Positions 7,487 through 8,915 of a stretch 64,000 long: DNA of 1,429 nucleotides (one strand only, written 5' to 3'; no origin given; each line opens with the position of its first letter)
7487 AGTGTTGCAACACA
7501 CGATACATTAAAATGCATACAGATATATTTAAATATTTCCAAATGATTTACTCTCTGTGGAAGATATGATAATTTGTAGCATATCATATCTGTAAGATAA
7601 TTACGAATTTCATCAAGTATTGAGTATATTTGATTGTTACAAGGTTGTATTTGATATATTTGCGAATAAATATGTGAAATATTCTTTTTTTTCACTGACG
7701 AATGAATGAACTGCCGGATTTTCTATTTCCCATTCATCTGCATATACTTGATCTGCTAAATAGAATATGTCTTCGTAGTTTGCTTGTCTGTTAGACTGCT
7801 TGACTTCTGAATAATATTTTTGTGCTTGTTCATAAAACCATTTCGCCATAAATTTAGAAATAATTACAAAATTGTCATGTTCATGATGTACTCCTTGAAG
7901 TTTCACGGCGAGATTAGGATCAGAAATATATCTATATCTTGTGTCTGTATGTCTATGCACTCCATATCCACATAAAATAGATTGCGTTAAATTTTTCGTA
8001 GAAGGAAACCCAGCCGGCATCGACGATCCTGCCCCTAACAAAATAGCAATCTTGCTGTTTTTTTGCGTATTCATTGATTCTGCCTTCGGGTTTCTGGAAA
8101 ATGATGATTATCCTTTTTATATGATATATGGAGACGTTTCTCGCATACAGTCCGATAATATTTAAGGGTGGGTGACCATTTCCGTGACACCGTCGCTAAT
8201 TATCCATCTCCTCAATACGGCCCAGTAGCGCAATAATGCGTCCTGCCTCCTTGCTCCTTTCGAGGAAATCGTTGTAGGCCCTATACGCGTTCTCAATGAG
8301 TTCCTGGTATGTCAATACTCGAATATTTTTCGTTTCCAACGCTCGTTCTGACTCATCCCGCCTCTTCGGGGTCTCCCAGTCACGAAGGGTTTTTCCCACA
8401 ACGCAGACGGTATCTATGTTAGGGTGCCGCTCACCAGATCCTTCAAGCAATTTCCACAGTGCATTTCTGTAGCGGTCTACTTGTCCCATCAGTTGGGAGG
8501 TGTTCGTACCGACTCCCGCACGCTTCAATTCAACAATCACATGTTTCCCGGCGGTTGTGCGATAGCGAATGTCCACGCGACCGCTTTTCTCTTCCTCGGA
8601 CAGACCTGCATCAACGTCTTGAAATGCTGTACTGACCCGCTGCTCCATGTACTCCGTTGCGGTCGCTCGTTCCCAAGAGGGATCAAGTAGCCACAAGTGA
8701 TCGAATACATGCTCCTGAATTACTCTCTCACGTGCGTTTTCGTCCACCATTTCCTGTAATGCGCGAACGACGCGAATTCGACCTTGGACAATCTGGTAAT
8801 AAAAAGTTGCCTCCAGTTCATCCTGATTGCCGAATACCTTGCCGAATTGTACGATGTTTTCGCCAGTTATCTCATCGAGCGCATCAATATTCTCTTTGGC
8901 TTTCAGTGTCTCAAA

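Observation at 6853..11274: Candidate composite defence module: C5-MTase, then GHKL(MORC-like) ATPase-nuclease fusion, then SIR2-like protein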

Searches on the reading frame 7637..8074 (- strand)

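Call 3: search_protein_families(library=pfam, proteins=[window:7637-8074:-], max_evalue=0.01)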
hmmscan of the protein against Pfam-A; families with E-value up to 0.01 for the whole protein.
window:7637-8074:- (145 aa): 1 family
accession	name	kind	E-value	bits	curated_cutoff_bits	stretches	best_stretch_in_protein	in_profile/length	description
PF14281.12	PDDEXK_4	-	0.0089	16.4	22.3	0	70-143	90-159/183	PD-(D/E)XK nuclease superfamily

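Call 4: search_protein_families(library=padloc, proteins=[window:7637-8074:-], max_evalue=0.01)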
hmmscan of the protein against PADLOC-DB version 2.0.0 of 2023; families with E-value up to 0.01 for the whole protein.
window:7637-8074:- (145 aa): 4 families
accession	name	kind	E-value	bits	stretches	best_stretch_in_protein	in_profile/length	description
PDLC02408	Aga_SIR2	-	0.0009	16.4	1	5-36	4-35/343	Class II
PDLC04081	SIR2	-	0.0013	16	1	7-37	17-47/345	-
PDLC00407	ThsA1|ThsA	-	0.0017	15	0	5-33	18-46/478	STALD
PDLC04087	SIR2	-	0.0081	13.1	0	7-37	17-47/343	-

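Call 5: search_protein_families(library=ncbifam, proteins=[window:7637-8074:-], max_evalue=0.01)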
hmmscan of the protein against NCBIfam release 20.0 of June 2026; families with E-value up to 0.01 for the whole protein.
window:7637-8074:- (145 aa): 0 families

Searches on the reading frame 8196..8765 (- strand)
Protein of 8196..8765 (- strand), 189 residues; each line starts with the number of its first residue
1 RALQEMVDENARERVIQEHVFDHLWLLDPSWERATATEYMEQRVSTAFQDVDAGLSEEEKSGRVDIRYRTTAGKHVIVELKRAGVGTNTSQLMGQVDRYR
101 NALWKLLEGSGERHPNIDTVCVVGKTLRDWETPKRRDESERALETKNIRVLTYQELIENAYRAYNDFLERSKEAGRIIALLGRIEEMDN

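Call 42: search_solved_structures(query=A3, max_evalue=10, show_alignments=3)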
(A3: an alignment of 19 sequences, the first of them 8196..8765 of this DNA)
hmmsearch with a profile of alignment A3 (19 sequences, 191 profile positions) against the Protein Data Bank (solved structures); distinct sequences matched with E-value up to 10: 0.

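Call 43: search_protein_families(library=pfam, alignment_id=A3, max_evalue=10)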
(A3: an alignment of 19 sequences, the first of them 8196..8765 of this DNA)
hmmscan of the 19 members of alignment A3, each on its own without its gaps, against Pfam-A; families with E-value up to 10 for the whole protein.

A. member 1, window:8196-8765:- (189 aa): 2 families
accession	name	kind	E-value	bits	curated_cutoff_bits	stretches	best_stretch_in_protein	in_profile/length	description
PF14082.12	SduA_C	-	0.0007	20.2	27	1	12-157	3-159/159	Shedu protein SduA, C-terminal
PF01939.22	NucS_C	-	0.07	13.6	24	1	61-101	31-72/124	Endonuclease NucS C-terminal domain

B. families by the number of members that match (of 19 scanned): 29 families (the first 25 are shown)
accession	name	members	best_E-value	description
PF14082.12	SduA_C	15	4.4e-05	Shedu protein SduA, C-terminal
PF01939.22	NucS_C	7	0.012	Endonuclease NucS C-terminal domain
PF14281.12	PDDEXK_4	6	0.0016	PD-(D/E)XK nuclease superfamily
PF13588.12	HSDR_N_2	5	0.027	Type I restriction enzyme R protein N terminus (HSDR_N)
PF00012.26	HSP70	4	0.012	Hsp70 protein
PF12784.13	PDDEXK_2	3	0.036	PD-(D/E)XK nuclease family transposase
PF06250.17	YhcG_C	2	0.00067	YhcG PDDEXK nuclease domain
PF08858.15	IDEAL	2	0.0044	IDEAL domain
PF12705.13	PDDEXK_1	1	0.0082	PD-(D/E)XK nuclease superfamily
PF03885.18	DUF327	1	0.011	Protein of unknown function (DUF327)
PF22507.2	DUF6994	1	0.012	Family of unknown function (DUF6994)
PF08990.16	Docking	1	0.013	Erythronolide synthase docking domain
PF08655.15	DASH_Ask1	1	0.015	DASH complex subunit Ask1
PF06545.17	AllG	1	0.019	Oxamate carbamoyltransferase subunit AllG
PF16778.10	Phage_tail_APC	1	0.026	Phage tail assembly chaperone protein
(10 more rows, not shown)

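Call 44: search_protein_families(library=ncbifam, alignment_id=A3, max_evalue=10)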
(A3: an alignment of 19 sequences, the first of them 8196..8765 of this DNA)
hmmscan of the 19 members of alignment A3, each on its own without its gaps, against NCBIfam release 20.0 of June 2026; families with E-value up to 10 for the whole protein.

A. member 1, window:8196-8765:- (189 aa): 4 families
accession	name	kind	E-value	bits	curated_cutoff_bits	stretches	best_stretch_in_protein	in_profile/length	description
NF050001.1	restrict_BbrUII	equivalog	6.2e-59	200.1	550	1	2-181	472-656/659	BbrUII/HgiDII family restriction enzyme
NF003270.0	PRK04247.1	equivalog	0.00023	20.3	216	1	58-103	156-198/250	endonuclease NucS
TIGR03014.2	EpsL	equivalog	0.00027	20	275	1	13-83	129-196/385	XrtB/PEP-CTERM-associated polysaccharide biosynthesis outer membrane protein EpsL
NF052669.1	cg0963_fam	equivalog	0.099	12.8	85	1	35-60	52-77/82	cg0963 family protein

B. families by the number of members that match (of 19 scanned): 18 families
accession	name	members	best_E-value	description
NF050001.1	restrict_BbrUII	19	1.9e-59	BbrUII/HgiDII family restriction enzyme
NF003270.0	PRK04247.1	15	4.1e-05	endonuclease NucS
TIGR03014.2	EpsL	6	0.00027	XrtB/PEP-CTERM-associated polysaccharide biosynthesis outer membrane protein EpsL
TIGR02350.1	prok_dnaK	3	0.022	molecular chaperone DnaK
NF052669.1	cg0963_fam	3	0.064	cg0963 family protein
NF010942.0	PRK14362.1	1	0.012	Maf-like protein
TIGR03174.1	cas_Csc3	1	0.014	type I-D CRISPR-associated protein Cas10d/Csc3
TIGR01660.1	narH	1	0.037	nitrate reductase subunit beta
NF001413.0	PRK00290.1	1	0.04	molecular chaperone DnaK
TIGR01552.1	phd_fam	1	0.044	type II toxin-antitoxin system prevent-host-death family antitoxin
NF000986.0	PRK00103.1-4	1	0.055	23S rRNA (pseudouridine(1915)-N(3))-methyltransferase RlmH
TIGR00303.2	TIGR00303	1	0.084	nicotinate mononucleotide-dependent phosphoribosyltransferase CobT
NF047759.1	LBF_1134_fam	1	0.11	LBF_1134 family protein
NF010039.0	PRK13515.1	1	0.12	carboxylate-amine ligase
TIGR04113.1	cas_csx17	1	0.13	type I-G CRISPR-associated protein Cas8g1/Csx17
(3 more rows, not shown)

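Call 50: predict_structure(alignment_id=A3)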
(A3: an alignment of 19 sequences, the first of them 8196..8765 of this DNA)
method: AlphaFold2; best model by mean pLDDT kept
length: 189 residues; sequences in the alignment: 19
mean_pLDDT: 81.4   pTM: 0.75
mean pLDDT of the five models: 81.4, 80.6, 78.7, 77.8, 74.1
residues with pLDDT >= 90: 58; 70-90: 102; 50-70: 22; < 50: 7
segments of 3 or more residues with pLDDT < 50: 1-4
pLDDT, mean of each block of 10 residues (from residue 1): 53 78 76 71 87 88 86 85 90 92 89 87 92 93 93 85 75 67 56
secondary structure, 60 per line:
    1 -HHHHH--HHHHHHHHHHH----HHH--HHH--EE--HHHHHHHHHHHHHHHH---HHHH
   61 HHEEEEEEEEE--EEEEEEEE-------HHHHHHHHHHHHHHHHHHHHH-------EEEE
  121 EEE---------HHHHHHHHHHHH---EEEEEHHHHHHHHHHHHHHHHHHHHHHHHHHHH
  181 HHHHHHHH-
elements in order: H2-6 H9-19 H38-53 H57-62 E63-71 E74-81 H89-109 E117-123 H133-144 E148-152 H153-188

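Call 53: fold_search(model_id=the predicted structure, library=pdb)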
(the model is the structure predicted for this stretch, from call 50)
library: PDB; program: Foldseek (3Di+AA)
matches with E <= 10: 912; with E <= 0.001: 0
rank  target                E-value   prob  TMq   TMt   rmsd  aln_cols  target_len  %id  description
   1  8ti9_B                4.7e-03  0.97  0.37  0.38   7.8       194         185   12  CryoEM structure of octamer assembly of Shedu nuclease domain from Bacillus cereus (released 2024-07-31)
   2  8ti9_C                9.4e-03  0.95  0.39  0.39   7.5       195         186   11  CryoEM structure of octamer assembly of Shedu nuclease domain from Bacillus cereus (released 2024-07-31)
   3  6qnz_B                1.3e-02  0.87  0.36  0.14  13.5       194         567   10  Crystal structure of the site-specific DNA nickase N.BspD6I E418A Mutant (released 2020-03-04)
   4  5liq_B                2.6e-02  0.82  0.38  0.14  13.8       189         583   11  The structure of C160S,C508S,C578S mutant of Nt.BspD6I nicking endonuclease at 0.185 nm resolution . (released 2017-08-02)
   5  8ti8_B                2.8e-02  0.57  0.34  0.29  15.5       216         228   15  CryoEM structure of Shedu from Bacillus cereus (released 2024-07-31)
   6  3vm8_A                3.2e-02  0.90  0.25  0.25   5.0        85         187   15  Crystal structure of the human APOBEC3C having HIV-1 Vif-binding interface (released 2012-10-03)
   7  2f7t                  3.6e-02  0.30  0.21  0.20  15.6       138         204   17  Crystal structure of the catalytic domain of Mos1 mariner transposase (released 2006-03-28)
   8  5lhc_B                4.1e-02  0.95  0.32  0.12   4.2        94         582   14  The structure of D456A mutant of Nt.BspD6I nicking endonuclease at 0.24 nm resolution . (released 2017-08-16)
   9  6qnz_A                4.9e-02  0.97  0.36  0.13   3.9       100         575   14  Crystal structure of the site-specific DNA nickase N.BspD6I E418A Mutant (released 2020-03-04)
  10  4bsz_A                5.6e-02  0.69  0.29  0.30  12.3       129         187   16  Crystal Structure of the Yeast Ribosomal Protein Rps3 in Complex with its Chaperone Yar1 (released 2013-09-04)
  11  7e8r                  5.6e-02  0.28  0.26  0.17  13.3       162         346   10  EcoT38I restriction endonuclease (released 2022-03-02)
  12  4mdb                  5.9e-02  0.30  0.23  0.22  15.6       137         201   17  Structure of Mos1 transposase catalytic domain and Raltegravir with Mg (released 2014-01-22)
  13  5lhc_A                7.2e-02  0.91  0.34  0.13   4.3        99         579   13  The structure of D456A mutant of Nt.BspD6I nicking endonuclease at 0.24 nm resolution . (released 2017-08-16)
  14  8ti8_D                7.7e-02  0.38  0.33  0.26  15.5       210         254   14  CryoEM structure of Shedu from Bacillus cereus (released 2024-07-31)
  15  5liz                  8.2e-02  0.91  0.32  0.12   4.2        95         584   14  The structure of Nt.BspD6I nicking endonuclease with all cysteines mutated by serine residues at 0.19 nm resolution . (released 2017-08-02)
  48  8ti9_A                3.3e-01  0.30  0.37  0.35  12.7       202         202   12  CryoEM structure of octamer assembly of Shedu nuclease domain from Bacillus cereus (released 2024-07-31)
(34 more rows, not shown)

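Call 70: search_protein_families(library=padloc, alignment_id=A3, max_evalue=1)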
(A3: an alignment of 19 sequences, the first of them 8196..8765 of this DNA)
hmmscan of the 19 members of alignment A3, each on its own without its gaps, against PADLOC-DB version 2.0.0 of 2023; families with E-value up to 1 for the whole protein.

A. member 1, window:8196-8765:- (189 aa): 2 families
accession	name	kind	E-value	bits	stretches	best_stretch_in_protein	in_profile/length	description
PDLC03419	REase_II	-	7.5e-15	52.3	1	3-113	487-599/695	Type II restriction enzyme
PDLC00401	SduA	-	0.012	13.1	1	140-164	371-397/404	DUF4263 domain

B. families by the number of members that match (of 19 scanned): 15 families
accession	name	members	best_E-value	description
PDLC03419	REase_II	19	3.1e-16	Type II restriction enzyme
PDLC03853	LmuA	3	0.00023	-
PDLC04980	PDC-S26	3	0.011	-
PDLC04813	PDC-S02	2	0.0015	-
PDLC04810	PDC-S02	2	0.0053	-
PDLC00402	SduA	1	0.0006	DUF4263 domain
PDLC00921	Cas10d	1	0.0037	CRISPR type I-D/CYANO-associated protein Csc3/Cas10d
PDLC02747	PbeC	1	0.0046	PbeC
PDLC04803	PDC-S02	1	0.0063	-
PDLC00396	SduA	1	0.008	DUF4263 domain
PDLC00058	DruK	1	0.0082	PD-(D/E)XK nuclease superfamily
PDLC04145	HEC-02A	1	0.0084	-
PDLC00271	PtuA1|PtuA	1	0.01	AAA ATPase domain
PDLC00401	SduA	1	0.012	DUF4263 domain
PDLC01026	Cas8g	1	0.035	"CRISPR-associated protein Csx17, subtype Dpsyc"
